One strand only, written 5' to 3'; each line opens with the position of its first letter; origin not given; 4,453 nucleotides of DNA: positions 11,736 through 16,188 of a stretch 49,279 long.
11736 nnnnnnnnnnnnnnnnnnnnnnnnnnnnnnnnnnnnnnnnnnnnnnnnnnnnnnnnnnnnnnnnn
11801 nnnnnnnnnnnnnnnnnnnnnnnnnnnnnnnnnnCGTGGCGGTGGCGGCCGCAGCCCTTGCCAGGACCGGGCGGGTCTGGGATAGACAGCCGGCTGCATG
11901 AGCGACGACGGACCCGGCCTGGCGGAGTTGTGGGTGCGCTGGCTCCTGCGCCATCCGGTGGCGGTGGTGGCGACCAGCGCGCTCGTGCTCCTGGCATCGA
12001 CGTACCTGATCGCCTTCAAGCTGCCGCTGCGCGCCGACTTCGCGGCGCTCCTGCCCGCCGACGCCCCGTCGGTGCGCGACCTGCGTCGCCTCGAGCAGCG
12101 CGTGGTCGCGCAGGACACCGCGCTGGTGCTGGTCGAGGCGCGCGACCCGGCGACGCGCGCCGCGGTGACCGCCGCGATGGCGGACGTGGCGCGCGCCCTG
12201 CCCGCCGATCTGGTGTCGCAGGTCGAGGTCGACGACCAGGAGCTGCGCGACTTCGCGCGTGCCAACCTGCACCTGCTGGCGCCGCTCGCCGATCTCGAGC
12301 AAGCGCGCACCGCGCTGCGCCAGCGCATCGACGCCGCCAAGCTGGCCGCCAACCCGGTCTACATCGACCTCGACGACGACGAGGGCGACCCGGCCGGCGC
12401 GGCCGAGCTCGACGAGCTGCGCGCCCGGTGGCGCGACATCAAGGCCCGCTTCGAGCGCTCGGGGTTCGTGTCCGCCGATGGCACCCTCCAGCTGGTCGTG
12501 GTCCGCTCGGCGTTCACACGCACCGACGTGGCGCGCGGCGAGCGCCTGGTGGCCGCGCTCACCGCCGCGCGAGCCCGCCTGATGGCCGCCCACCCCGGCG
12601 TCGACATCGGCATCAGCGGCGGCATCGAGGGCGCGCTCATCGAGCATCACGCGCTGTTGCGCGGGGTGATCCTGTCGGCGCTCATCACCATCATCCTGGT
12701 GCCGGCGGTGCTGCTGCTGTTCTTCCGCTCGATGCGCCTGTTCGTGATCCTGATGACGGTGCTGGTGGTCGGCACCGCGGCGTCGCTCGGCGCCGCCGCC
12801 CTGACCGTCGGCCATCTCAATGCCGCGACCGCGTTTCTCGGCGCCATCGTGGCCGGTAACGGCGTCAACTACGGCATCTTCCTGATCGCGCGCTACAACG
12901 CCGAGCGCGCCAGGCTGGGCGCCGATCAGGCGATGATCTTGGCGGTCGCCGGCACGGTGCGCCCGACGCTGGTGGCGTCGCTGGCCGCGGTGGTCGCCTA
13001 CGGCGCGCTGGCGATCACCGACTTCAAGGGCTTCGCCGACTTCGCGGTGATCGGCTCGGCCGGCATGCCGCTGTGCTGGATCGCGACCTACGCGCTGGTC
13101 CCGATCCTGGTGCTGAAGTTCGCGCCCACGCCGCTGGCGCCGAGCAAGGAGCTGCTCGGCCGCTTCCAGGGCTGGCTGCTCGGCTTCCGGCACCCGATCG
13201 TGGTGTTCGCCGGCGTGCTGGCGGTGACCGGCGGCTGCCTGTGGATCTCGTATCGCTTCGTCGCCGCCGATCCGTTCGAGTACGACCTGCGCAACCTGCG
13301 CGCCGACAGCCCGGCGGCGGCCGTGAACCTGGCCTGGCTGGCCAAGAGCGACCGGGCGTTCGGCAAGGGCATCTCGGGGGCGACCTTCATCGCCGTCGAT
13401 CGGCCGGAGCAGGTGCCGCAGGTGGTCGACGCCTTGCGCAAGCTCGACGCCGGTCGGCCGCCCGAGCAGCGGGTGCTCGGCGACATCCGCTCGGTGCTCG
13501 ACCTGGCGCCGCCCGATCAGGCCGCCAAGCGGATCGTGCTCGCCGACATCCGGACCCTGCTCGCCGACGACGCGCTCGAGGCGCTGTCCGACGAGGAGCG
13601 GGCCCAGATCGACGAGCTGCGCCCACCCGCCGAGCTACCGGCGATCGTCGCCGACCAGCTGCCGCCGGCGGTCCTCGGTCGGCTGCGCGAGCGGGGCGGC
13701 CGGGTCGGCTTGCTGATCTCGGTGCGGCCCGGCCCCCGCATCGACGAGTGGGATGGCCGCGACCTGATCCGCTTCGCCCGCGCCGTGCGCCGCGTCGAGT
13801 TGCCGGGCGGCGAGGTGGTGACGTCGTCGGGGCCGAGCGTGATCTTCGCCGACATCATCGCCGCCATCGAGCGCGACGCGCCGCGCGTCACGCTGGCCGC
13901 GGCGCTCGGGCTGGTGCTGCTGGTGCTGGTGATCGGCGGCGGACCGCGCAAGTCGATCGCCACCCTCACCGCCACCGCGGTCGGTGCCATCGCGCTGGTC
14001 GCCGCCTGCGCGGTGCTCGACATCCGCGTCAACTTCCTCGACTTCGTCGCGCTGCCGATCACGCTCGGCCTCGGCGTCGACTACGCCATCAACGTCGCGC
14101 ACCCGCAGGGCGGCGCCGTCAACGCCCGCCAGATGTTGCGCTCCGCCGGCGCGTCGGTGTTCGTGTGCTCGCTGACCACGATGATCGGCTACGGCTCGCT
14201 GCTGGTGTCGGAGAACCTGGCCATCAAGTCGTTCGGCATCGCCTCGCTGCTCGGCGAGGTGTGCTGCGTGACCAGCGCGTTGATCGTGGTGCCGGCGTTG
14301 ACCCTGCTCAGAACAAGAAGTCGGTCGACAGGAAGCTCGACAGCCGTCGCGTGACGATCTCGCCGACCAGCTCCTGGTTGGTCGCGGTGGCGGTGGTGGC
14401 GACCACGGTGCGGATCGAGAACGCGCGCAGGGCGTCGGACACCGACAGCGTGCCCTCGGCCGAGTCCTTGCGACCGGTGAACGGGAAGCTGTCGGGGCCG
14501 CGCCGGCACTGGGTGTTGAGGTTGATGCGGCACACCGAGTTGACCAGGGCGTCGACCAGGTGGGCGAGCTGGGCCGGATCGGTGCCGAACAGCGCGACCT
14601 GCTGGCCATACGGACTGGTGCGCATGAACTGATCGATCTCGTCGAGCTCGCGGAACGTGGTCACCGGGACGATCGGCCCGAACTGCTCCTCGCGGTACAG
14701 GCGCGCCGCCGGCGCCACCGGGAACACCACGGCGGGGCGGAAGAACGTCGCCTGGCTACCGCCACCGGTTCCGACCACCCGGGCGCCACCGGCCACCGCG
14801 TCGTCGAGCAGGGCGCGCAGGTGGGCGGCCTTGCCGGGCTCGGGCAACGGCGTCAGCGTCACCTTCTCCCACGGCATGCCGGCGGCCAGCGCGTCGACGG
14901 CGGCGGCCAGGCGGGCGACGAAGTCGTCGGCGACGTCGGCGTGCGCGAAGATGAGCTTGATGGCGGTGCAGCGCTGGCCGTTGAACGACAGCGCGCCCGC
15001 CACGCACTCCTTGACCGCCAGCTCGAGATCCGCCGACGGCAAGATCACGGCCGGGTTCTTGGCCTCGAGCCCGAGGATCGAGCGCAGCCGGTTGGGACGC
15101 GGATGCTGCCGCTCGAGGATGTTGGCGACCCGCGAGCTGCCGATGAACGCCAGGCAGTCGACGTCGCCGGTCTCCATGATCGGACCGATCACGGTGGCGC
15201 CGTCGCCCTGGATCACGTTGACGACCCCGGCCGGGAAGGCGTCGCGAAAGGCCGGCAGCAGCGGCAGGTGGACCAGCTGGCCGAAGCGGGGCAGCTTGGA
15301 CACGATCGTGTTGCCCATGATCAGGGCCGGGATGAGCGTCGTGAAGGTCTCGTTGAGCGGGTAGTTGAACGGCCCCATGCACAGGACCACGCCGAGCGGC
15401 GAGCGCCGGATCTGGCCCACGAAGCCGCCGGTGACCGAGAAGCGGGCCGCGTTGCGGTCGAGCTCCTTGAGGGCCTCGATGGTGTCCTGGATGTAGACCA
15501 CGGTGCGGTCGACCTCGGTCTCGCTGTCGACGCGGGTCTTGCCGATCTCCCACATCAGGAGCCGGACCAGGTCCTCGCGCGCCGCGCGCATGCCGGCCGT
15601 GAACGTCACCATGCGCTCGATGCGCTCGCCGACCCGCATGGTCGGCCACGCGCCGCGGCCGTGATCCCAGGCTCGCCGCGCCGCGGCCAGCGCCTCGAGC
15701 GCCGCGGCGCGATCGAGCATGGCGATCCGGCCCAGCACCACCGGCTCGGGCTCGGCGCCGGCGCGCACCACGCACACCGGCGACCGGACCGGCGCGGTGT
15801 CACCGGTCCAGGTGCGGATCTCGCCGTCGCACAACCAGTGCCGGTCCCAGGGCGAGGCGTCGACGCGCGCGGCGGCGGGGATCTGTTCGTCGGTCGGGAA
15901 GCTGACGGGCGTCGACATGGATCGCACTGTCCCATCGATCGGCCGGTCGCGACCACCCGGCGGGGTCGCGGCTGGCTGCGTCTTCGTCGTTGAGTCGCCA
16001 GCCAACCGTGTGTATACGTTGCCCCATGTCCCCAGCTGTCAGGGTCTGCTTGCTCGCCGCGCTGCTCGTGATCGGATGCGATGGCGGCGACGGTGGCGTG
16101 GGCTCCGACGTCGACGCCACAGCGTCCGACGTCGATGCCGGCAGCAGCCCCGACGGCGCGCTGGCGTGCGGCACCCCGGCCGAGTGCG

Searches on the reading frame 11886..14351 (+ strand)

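Call 63: search_protein_families(library=pfam, proteins=[window:11886-14351:+], max_evalue=0.0001)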
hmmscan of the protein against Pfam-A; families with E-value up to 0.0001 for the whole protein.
window:11886-14351:+ (822 aa): 1 family
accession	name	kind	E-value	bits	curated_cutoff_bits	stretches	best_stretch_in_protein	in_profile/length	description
PF03176.21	MMPL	-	5.9e-28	98.2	20.5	1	55-425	2-316/333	MMPL family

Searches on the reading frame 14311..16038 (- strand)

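Call 63: search_protein_families(library=pfam, proteins=[window:14311-16038:-], max_evalue=0.0001)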
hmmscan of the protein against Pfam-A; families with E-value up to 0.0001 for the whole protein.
window:14311-16038:- (576 aa): 1 family
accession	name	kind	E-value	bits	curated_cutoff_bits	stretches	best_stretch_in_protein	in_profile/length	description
PF00171.27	Aldedh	-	2.4e-90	303.8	23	1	101-541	19-456/461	Aldehyde dehydrogenase family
